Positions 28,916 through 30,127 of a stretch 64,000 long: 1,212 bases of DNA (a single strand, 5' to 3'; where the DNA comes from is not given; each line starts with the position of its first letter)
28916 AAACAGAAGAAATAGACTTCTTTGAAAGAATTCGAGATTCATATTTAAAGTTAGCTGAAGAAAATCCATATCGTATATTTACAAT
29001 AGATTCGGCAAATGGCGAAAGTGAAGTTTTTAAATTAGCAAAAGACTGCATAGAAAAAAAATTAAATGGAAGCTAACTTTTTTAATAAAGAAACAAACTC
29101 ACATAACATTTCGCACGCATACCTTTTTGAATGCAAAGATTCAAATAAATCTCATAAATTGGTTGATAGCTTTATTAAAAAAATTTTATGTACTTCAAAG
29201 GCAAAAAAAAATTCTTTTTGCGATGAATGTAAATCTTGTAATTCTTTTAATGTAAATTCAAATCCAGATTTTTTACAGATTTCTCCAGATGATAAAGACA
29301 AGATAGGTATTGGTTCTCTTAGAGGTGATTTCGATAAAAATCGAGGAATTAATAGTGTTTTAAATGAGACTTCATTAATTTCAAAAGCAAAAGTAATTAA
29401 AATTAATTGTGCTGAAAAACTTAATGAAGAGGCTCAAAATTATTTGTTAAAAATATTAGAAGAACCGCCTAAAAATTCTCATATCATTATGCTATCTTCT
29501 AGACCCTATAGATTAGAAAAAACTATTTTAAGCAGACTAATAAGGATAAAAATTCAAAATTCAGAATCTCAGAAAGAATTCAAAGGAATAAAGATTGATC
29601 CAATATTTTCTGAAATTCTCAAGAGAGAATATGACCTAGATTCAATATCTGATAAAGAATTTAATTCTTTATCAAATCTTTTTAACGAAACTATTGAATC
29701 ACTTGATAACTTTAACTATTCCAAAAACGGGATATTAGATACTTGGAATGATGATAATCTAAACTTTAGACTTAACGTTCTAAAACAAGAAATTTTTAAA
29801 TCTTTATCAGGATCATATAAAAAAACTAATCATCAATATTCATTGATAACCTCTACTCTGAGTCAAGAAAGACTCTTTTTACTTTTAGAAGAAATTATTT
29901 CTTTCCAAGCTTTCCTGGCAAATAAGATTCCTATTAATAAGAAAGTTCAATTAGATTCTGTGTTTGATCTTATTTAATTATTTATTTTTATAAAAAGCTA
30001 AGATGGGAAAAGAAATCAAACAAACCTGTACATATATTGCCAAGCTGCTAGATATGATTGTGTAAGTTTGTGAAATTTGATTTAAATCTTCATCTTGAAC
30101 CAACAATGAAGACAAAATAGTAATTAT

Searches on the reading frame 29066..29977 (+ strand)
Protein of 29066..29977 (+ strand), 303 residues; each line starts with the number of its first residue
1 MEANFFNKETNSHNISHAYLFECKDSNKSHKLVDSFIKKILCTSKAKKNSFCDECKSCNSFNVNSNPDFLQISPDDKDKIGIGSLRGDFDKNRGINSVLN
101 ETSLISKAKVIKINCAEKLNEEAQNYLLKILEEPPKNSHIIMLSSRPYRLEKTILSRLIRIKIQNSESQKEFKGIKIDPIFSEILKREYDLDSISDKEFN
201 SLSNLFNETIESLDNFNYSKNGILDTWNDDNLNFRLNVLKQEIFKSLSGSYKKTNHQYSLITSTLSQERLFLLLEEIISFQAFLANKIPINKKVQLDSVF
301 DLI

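Call 31: search_protein_families(library=pfam, proteins=[window:29066-29977:+])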
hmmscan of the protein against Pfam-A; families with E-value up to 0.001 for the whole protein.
window:29066-29977:+ (303 aa): 1 family
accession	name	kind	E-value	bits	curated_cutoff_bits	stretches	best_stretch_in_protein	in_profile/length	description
PF13177.12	DNA_pol3_delta2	-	6.3e-33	114.5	27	1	4-165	7-159/161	DNA polymerase III, delta subunit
